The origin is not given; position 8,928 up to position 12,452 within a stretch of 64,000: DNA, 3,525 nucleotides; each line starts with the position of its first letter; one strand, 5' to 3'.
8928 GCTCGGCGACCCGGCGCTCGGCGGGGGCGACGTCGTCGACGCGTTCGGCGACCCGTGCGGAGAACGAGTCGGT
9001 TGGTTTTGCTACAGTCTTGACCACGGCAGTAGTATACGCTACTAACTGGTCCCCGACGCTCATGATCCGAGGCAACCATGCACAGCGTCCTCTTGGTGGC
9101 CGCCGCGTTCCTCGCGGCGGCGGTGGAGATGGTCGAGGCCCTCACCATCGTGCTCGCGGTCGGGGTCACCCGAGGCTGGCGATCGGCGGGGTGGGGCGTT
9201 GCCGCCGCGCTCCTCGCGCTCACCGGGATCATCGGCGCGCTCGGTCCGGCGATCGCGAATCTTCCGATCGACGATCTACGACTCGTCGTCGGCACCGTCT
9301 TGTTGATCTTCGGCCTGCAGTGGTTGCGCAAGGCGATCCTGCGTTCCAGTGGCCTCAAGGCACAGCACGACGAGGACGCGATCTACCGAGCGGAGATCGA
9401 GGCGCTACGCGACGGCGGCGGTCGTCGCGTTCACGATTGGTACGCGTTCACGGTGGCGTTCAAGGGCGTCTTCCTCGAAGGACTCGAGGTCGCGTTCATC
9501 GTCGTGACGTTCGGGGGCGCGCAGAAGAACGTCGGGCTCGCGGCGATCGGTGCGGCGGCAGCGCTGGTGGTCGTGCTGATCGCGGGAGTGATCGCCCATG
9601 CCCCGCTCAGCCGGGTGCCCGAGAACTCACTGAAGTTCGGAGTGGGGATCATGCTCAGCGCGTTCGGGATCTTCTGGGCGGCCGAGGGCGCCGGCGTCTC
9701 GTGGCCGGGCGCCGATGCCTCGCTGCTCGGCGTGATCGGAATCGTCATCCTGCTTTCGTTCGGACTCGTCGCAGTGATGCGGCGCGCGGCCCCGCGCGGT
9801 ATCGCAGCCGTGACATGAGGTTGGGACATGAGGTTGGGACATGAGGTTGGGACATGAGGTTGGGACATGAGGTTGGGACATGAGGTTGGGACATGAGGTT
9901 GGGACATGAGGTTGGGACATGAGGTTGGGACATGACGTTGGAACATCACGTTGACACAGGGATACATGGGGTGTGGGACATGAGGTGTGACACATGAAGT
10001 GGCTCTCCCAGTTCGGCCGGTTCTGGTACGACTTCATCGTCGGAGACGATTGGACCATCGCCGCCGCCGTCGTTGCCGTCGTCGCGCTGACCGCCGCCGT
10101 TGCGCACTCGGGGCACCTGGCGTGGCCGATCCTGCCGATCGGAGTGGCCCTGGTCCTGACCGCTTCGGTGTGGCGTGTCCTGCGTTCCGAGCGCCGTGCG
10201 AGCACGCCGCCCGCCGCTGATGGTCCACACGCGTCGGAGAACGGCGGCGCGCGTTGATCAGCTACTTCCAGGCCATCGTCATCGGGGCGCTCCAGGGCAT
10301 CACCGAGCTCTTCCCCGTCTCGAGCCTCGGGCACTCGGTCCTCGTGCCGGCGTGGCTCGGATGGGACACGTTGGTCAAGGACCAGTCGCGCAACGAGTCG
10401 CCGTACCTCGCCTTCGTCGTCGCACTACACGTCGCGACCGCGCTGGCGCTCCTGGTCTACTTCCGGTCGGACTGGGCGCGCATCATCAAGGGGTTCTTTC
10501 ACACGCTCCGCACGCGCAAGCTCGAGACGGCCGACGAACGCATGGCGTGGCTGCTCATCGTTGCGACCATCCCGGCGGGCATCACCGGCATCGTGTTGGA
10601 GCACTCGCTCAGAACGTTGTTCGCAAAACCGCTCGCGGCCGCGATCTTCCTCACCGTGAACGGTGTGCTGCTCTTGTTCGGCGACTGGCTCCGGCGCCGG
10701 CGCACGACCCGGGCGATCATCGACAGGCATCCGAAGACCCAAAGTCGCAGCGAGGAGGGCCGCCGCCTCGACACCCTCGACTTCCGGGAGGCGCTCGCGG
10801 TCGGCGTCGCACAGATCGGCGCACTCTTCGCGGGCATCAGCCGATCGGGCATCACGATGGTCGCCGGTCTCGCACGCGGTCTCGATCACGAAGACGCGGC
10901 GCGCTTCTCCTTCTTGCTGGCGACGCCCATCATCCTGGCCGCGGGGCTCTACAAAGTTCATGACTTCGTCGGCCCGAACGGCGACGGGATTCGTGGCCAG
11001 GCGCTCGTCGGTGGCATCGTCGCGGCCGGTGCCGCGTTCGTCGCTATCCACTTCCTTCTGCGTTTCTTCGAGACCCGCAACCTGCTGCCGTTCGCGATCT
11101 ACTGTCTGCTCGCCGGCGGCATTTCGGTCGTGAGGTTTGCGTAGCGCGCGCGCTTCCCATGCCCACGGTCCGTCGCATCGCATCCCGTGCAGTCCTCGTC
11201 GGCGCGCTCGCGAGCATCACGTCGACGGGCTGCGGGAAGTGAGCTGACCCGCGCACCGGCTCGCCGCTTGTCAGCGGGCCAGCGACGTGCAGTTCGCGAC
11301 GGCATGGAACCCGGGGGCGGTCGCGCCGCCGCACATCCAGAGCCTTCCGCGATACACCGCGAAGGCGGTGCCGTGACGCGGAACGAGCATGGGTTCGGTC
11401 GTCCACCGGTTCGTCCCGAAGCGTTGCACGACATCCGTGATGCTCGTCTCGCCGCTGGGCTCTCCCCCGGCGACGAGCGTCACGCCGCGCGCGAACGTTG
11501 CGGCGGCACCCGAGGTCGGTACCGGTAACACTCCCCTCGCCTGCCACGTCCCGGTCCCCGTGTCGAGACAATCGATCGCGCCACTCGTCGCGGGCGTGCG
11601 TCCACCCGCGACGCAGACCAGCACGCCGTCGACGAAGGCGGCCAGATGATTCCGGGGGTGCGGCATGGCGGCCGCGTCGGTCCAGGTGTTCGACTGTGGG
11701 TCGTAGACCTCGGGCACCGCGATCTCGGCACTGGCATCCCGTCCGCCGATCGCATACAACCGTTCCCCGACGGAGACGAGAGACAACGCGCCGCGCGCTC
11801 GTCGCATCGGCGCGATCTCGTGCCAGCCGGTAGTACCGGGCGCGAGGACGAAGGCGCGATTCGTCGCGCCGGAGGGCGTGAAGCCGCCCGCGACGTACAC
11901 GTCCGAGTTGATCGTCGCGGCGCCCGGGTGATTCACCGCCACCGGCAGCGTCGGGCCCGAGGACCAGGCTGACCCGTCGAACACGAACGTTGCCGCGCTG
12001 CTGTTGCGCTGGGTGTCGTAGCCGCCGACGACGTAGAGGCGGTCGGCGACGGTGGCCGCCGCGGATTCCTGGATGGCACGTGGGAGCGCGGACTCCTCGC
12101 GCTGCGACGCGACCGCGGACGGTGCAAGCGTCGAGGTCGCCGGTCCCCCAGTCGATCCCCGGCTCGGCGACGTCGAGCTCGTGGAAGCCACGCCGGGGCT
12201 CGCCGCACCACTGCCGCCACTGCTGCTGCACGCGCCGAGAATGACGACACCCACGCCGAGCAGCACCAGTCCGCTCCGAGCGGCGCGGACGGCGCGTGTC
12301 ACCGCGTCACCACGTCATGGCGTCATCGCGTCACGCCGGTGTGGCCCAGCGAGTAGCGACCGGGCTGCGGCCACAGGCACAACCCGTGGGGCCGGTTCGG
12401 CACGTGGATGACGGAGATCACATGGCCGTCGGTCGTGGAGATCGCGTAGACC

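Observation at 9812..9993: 13-bp tandem array of Shine-Dalgarno+ATG mimics linking a membrane-protein gene to the small-membrane-protein/uppP start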

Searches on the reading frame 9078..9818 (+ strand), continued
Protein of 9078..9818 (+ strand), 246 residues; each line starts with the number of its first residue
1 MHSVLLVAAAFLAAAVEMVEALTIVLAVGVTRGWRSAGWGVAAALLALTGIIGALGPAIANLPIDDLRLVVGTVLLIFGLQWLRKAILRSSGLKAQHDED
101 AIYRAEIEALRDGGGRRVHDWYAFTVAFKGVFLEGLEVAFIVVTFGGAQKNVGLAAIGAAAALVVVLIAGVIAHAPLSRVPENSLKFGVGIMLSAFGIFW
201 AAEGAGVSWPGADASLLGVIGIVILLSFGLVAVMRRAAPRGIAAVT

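Call 23: find_encoding_contigs(protein=P0123, flank=2000, max_places=5)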
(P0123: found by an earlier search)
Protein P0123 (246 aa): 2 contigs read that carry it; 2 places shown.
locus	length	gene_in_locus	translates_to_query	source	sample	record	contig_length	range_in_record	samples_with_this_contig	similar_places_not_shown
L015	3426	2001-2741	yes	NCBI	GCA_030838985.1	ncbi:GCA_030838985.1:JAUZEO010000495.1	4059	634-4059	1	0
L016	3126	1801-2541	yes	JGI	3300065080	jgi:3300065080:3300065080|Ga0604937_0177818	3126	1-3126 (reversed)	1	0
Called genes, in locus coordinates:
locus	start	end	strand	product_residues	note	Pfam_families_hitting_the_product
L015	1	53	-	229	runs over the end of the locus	PF04248:NTP_transf_9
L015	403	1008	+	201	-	PF01545:Cation_efflux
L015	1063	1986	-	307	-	PF01418:HTH_6, PF01380:SIS (weak)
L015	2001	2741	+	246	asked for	PF16955:OFeT_1 (weak)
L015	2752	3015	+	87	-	-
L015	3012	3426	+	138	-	PF02673:BacA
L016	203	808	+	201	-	PF01545:Cation_efflux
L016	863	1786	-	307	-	PF01418:HTH_6, PF01380:SIS (weak)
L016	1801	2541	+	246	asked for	PF16955:OFeT_1 (weak)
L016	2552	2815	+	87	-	-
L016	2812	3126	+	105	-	?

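Call 26: find_related_loci(query=A1, collection=genome_contigs, flank=1500)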
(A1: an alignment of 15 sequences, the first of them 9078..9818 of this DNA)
Query A1 (246 aa) in genome_contigs; peptide patterns used: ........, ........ (x = any residue, [..] = any of these).
600 stretches matched a pattern (row limit reached: there are more); 587 encode a relative of the query (tblastn E <= 1e-3); the best 80 are kept; 80 distinct loci.
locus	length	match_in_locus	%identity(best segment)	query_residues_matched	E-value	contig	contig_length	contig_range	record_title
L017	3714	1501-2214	79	1-238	3e-108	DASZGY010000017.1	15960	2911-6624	MAG TPA_asm: Acidimicrobiia bacterium isolate SMAG_U6561 k141_50581, whole genome shotgun sequence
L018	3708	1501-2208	82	1-236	2e-99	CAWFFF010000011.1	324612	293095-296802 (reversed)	MAG: uncultured Actinomycetes bacterium isolate MFD02416.bin.2.90 genome assembly, contig: contig_63706, whole genome sh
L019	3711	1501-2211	73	1-237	7e-99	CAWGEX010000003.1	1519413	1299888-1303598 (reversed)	MAG: uncultured Acidimicrobiaceae bacterium isolate MFD05841.bin.1.270 genome assembly, contig: contig_25546, whole geno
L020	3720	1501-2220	72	1-240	5e-94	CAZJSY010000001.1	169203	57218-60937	MAG TPA_asm: uncultured Burkholderiales bacterium isolate SRP272529_co1_36 genome assembly, contig: NODE_52_length_16920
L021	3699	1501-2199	76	1-236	4e-89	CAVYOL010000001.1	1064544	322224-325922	MAG: uncultured Acidimicrobiia bacterium isolate MFD05841.bin.2.228 genome assembly, contig: contig_17827, whole genome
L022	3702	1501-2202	66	1-234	6e-86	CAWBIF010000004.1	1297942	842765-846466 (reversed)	MAG: uncultured Microthrixaceae bacterium isolate MFD05841.bin.2.72 genome assembly, contig: contig_7959, whole genome s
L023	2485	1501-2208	60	2-235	1e-86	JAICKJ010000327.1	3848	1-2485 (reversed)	MAG: Thermomicrobiales bacterium isolate GZL_HY_2_bin.49 k141_3082047_length_3848_cov_12.0000, whole genome shotgun sequ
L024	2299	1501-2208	69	1-236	2e-85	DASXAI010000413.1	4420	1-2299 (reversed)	MAG TPA_asm: Acidimicrobiales bacterium isolate SMAG_U3761 k141_1103977, whole genome shotgun sequence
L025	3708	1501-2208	64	2-236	2e-84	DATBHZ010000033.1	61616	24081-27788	MAG TPA_asm: Acidimicrobiia bacterium isolate SMAG_U3881 k141_3413180, whole genome shotgun sequence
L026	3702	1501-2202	63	5-236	2e-84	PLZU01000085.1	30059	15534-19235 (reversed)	MAG: Actinomycetota bacterium isolate palsa_739 73.20120700_P3D.111_contig_38022, whole genome shotgun sequence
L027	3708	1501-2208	60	3-236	4e-84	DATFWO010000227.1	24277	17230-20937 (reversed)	MAG TPA_asm: Burkholderiales bacterium isolate SMAG_U9493 k141_2020187, whole genome shotgun sequence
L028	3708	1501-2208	64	1-235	4e-83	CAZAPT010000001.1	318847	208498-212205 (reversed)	MAG TPA_asm: uncultured Dehalococcoidia bacterium isolate binchicken_co185_280 genome assembly, contig: NODE_34_length_3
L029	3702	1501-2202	65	5-236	3e-83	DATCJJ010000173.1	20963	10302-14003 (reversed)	MAG TPA_asm: Gaiellaceae bacterium isolate SMAG_U7067 k141_756620, whole genome shotgun sequence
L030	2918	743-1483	64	3-245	6e-84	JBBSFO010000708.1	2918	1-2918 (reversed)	MAG: Thermomicrobiales bacterium isolate LS1_sbin.90 LS1_sbin.90_K_1298173_L_2918_cov_15.0000, whole genome shotgun sequ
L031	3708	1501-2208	62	3-236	1e-82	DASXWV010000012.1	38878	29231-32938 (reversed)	MAG TPA_asm: Gaiellaceae bacterium isolate SMAG_U4780 k141_230247, whole genome shotgun sequence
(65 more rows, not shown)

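Call 31: find_encoding_contigs(protein=P0135, flank=2000, max_places=6)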
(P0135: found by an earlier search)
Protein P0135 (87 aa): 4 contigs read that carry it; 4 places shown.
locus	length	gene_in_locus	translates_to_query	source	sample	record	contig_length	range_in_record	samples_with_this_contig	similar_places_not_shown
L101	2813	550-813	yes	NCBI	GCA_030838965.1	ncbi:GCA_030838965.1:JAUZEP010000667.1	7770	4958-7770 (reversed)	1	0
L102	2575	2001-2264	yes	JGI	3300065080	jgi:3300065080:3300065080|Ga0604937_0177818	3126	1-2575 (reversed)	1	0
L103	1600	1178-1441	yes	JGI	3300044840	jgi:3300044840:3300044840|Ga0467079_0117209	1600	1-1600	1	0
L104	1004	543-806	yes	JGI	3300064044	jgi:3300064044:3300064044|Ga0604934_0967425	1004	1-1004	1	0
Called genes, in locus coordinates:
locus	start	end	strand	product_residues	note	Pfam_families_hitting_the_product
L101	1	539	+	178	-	?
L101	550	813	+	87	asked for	-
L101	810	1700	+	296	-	PF02673:BacA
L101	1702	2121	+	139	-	-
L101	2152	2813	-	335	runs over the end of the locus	-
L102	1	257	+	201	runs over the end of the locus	PF01545:Cation_efflux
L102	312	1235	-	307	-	PF01418:HTH_6, PF01380:SIS (weak)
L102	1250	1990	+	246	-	PF16955:OFeT_1 (weak)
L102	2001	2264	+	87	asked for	-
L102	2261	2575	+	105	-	?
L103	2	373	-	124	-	?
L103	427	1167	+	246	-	PF16955:OFeT_1 (faint)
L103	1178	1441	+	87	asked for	-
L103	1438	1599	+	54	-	?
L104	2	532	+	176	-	?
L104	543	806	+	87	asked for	-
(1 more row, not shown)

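Call 32: find_encoding_contigs(protein=P0130, flank=2000, max_places=6)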
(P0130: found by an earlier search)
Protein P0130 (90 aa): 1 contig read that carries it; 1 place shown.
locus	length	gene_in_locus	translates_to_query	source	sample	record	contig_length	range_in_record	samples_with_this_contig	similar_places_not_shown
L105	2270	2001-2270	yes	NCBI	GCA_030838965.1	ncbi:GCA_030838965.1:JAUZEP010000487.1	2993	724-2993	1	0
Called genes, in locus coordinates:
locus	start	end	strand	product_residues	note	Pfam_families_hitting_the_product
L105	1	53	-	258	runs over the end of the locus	PF04248:NTP_transf_9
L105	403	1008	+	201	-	PF01545:Cation_efflux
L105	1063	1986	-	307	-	PF01418:HTH_6, PF01380:SIS (weak)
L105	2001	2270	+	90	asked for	?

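Call 34: find_encoding_contigs(protein=P0137, flank=1500, max_places=6)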
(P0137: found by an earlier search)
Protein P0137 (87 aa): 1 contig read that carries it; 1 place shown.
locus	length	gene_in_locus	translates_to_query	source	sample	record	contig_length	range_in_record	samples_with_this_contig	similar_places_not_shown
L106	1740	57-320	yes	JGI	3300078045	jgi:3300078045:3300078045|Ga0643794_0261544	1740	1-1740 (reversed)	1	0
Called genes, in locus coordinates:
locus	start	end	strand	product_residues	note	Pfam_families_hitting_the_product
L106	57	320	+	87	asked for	-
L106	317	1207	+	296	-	PF02673:BacA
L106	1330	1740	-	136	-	?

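Call 35: find_encoding_contigs(protein=P0132, flank=1500, max_places=6)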
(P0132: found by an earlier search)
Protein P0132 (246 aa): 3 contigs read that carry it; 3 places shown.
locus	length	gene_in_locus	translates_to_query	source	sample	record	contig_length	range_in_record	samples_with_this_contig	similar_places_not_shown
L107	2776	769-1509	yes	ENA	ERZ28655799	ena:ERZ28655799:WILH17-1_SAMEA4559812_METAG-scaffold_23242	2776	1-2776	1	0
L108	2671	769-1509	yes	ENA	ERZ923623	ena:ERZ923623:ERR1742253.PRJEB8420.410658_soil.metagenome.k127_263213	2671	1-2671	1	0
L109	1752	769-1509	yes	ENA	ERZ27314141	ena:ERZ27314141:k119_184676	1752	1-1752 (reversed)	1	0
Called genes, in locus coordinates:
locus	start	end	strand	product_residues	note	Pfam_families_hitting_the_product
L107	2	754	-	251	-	?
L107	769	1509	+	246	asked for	PF16955:OFeT_1 (weak)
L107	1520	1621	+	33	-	-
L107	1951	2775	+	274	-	PF02673:BacA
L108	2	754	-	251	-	?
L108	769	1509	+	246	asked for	PF16955:OFeT_1 (weak)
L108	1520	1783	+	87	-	-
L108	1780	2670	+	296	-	PF02673:BacA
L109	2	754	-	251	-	?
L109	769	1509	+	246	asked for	PF16955:OFeT_1 (weak)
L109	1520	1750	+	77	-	?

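Call 48: search_protein_families(library=ncbifam, proteins=[window:9078-9818:+], max_evalue=0.01)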
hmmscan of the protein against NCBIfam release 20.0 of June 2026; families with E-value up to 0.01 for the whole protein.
window:9078-9818:+ (246 aa): 0 families

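Call 49: search_solved_structures(query=window:9078-9818:+, max_evalue=1)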
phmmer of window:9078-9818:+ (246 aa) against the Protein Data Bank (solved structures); distinct sequences matched with E-value up to 1: 0.

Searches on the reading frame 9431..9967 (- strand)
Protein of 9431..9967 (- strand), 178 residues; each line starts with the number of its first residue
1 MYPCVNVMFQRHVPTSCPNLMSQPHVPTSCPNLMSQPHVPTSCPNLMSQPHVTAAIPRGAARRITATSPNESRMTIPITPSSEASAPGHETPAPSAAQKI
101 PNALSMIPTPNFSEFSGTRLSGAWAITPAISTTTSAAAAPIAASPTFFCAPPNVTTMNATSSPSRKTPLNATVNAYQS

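Call 40: search_protein_families(library=pfam, proteins=[window:9431-9967:-], max_evalue=0.1)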
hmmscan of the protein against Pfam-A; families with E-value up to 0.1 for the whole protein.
window:9431-9967:- (178 aa): 0 families

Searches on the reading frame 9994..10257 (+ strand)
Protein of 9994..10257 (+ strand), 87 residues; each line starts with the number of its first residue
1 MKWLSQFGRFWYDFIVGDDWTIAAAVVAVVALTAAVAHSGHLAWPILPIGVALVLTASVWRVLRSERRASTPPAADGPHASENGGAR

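Call 4: search_protein_families(library=pfam, proteins=[window:9994-10257:+], max_evalue=0.01)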
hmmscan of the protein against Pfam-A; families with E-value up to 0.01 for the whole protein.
window:9994-10257:+ (87 aa): 1 family
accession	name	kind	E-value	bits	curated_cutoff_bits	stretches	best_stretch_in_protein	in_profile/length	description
PF24838.2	8xMP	-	0.0089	16.3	30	0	20-68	26-75/136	Octameric membrane protein family (8xMP)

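Call 20: find_encoding_contigs(protein=window:9994-10257:+, flank=2000, max_places=10)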
Protein window:9994-10257:+ (87 aa): 5 contigs read that carry it; 5 places shown.
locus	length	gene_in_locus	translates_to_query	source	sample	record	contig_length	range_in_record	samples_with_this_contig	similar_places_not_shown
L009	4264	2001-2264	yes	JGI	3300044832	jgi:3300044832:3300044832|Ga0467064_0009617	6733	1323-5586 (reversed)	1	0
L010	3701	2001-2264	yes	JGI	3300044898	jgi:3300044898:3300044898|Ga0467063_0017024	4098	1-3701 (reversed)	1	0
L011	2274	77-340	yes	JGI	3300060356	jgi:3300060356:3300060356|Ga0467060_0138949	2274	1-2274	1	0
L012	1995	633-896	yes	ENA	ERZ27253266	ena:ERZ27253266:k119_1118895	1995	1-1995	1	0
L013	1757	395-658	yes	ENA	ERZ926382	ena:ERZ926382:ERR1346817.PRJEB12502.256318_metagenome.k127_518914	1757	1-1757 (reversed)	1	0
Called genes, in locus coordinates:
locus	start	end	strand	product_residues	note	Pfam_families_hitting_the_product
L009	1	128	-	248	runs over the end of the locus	PF04248:NTP_transf_9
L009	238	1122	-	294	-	PF01418:HTH_6, PF01380:SIS (weak)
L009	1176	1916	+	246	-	PF16955:OFeT_1 (faint)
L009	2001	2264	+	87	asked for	-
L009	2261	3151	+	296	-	PF02673:BacA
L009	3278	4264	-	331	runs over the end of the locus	-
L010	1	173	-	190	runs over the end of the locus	?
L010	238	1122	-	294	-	PF01418:HTH_6, PF01380:SIS (weak)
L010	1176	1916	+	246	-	PF16955:OFeT_1 (faint)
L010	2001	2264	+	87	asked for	-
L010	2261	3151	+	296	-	PF02673:BacA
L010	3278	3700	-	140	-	?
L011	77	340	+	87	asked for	-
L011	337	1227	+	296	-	PF02673:BacA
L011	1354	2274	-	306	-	?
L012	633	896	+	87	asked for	-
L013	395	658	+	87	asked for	-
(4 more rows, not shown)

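Call 48: search_protein_families(library=ncbifam, proteins=[window:9994-10257:+], max_evalue=0.01)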
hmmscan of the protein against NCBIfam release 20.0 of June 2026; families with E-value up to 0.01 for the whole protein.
window:9994-10257:+ (87 aa): 0 families

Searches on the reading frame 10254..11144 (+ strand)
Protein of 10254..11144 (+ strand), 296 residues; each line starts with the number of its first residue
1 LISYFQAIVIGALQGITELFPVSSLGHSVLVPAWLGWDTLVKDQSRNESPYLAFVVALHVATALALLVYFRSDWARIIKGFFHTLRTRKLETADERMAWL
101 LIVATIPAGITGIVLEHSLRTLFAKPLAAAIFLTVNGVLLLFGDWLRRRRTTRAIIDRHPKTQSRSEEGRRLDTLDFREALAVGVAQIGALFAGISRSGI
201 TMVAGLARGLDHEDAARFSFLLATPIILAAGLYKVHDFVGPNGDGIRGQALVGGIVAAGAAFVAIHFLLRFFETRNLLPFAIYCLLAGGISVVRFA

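Call 4: search_protein_families(library=pfam, proteins=[window:10254-11144:+], max_evalue=0.01)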
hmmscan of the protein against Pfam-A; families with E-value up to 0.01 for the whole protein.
window:10254-11144:+ (296 aa): 2 families
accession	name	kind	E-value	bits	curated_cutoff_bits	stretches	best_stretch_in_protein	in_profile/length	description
PF02673.24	BacA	-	9.9e-75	252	33.4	1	7-289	1-256/257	Bacitracin resistance protein BacA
PF01925.25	TauE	-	4e-05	23.8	32.6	1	50-290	25-235/237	Sulfite exporter TauE/SafE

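Call 48: search_protein_families(library=ncbifam, proteins=[window:10254-11144:+], max_evalue=0.01)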
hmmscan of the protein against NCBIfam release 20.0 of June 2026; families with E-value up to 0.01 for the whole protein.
window:10254-11144:+ (296 aa): 12 families
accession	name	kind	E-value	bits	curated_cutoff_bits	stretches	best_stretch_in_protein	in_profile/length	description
NF001395.0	PRK00281.3-1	equivalog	1.5e-131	438.4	394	1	2-295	4-303/306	undecaprenyl-diphosphate phosphatase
NF001397.0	PRK00281.3-4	equivalog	5.8e-89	298.4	363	1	4-293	3-276/281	undecaprenyl-diphosphate phosphatase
NF001393.0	PRK00281.2-4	equivalog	1.5e-57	195.1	284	1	3-290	2-259/266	undecaprenyl-diphosphate phosphatase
TIGR00753.1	undec_PP_bacA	equivalog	2.9e-55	187.7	217.5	1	7-287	1-254/255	undecaprenyl-diphosphatase UppP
NF001392.0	PRK00281.2-1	equivalog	1.7e-53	181.9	308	1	2-290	5-267/280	undecaprenyl-diphosphate phosphatase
NF001394.0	PRK00281.2-5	equivalog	1.6e-48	165.6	311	2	167-290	146-270/281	undecaprenyl-diphosphate phosphatase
NF001390.0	PRK00281.1-4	equivalog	8.5e-45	153.3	260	1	1-291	3-262/272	undecaprenyl-diphosphate phosphatase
NF001389.0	PRK00281.1-2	equivalog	4e-43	147.8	262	1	2-293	4-262/272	undecaprenyl-diphosphate phosphatase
NF001388.0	PRK00281.1-1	equivalog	9.9e-37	127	362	1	1-287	4-264/273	undecaprenyl-diphosphate phosphatase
NF001391.0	PRK00281.1-5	equivalog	4.9e-33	114.7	293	1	1-293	3-271/279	undecaprenyl-diphosphate phosphatase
NF001398.0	PRK00281.3-5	equivalog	2.3e-21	76.9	354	1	5-292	5-267/278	undecaprenyl-diphosphate phosphatase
NF001396.0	PRK00281.3-3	equivalog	5e-20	72.5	382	2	2-141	2-130/264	undecaprenyl-diphosphate phosphatase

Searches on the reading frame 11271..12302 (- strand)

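Call 4: search_protein_families(library=pfam, proteins=[window:11271-12302:-], max_evalue=0.01)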
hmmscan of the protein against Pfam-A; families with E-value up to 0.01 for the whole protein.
window:11271-12302:- (343 aa): 10 families
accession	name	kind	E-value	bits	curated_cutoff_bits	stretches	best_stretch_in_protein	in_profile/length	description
PF01344.31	Kelch_1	-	5.2e-30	103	20.1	3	170-214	2-46/46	Kelch motif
PF13964.12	Kelch_6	-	1.7e-27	94.9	25.3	2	173-217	5-50/50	Kelch motif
PF24681.1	Kelch_KLHDC2_KLHL20_DRC7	-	3e-24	86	50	2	74-209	48-193/221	KLHDC2/KLHL20/DRC7 Kelch-repeats domain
PF07646.21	Kelch_2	-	1.1e-21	76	21.3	1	170-214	2-48/48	Kelch motif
PF25210.1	Kelch_FKB95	-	2.7e-20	73.6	70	2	172-264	35-128/268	FKB95, Kelch-repeats domain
PF13418.12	Kelch_4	-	2.3e-15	56.7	21.6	1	170-214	2-48/49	Galactose oxidase, central domain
PF13415.12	Kelch_3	-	2.5e-12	47.1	22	0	180-223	2-46/48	Galactose oxidase, central domain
PF24996.1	NANM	-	2.9e-10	40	45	1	117-210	2-99/350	N-acetylneuraminate epimerase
PF24981.1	Beta-prop_ATRN-LZTR1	-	3.4e-08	33.5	50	1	79-238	42-223/289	Attractin/LZTR1 beta-propeller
PF13854.13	Kelch_HCF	-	0.0011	18.8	113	0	63-101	293-331/345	Host cell factor, Kelch-repeats domain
